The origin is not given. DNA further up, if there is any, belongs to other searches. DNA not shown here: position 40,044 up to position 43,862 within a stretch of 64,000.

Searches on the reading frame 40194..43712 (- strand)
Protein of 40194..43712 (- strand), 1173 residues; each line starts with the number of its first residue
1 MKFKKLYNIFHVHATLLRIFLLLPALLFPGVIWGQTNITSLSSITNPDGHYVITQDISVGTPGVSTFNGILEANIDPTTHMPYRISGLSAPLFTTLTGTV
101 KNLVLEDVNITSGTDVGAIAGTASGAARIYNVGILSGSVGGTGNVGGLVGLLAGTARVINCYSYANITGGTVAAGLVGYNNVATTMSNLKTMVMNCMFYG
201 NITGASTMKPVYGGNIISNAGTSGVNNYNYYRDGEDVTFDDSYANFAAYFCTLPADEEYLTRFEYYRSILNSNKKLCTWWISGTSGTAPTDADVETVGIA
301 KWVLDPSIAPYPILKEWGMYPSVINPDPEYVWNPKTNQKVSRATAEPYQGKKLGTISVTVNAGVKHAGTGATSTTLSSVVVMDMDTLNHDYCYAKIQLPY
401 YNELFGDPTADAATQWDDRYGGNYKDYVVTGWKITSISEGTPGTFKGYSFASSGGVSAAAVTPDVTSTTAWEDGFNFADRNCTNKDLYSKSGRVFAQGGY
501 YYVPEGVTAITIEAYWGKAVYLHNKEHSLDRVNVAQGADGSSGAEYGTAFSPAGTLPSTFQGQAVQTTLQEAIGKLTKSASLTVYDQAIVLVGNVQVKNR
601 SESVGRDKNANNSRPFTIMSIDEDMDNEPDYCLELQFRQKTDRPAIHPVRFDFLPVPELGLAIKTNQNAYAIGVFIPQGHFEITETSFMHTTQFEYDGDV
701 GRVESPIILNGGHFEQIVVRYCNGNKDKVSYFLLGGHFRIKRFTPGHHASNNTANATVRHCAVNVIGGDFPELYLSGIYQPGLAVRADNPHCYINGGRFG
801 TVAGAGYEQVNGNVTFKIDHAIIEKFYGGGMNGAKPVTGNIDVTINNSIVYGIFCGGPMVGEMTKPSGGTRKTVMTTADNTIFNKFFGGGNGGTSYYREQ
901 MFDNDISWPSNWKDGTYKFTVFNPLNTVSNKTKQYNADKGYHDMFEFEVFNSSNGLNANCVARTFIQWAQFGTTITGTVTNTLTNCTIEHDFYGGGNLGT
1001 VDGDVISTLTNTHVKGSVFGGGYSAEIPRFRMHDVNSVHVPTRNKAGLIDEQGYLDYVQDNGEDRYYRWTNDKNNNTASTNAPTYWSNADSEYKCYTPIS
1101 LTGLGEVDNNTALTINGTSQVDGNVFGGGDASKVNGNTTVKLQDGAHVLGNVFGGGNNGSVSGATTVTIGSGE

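Call 9: search_protein_families(library=pfam, proteins=[window:40194-43712:-], max_evalue=1)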
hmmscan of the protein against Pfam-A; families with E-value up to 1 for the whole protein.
window:40194-43712:- (1173 aa): 1 family
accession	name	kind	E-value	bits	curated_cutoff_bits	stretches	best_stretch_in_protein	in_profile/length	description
PF05342.19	Peptidase_M26_N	-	9e-10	38.6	27.7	1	65-133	181-247/250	M26 IgA1-specific Metallo-endopeptidase N-terminal region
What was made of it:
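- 40191..43712 (-): Gene for the 1173-aa protein. It has a signal peptide (...GVIWG|Q), a GLUG/Peptidase_M26_N-like head and an irregular solenoid. It ends in a bare canonical rung at 40194-40265. Pfam PF05342, 38.6 bits (call 9).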

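Call 10: search_protein_families(library=ncbifam, proteins=[window:40194-43712:-], max_evalue=1)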
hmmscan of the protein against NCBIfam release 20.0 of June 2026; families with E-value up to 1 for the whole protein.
window:40194-43712:- (1173 aa): 2 families
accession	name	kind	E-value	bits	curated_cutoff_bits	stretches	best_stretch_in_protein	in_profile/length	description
NF046017.1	ZmpA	exception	8.6e-06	23.2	3000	1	66-151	911-993/2052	zinc metalloprotease A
TIGR03440.2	egtB_TIGR03440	equivalog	0.15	11.1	360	1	1046-1097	210-263/413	ergothioneine biosynthesis protein EgtB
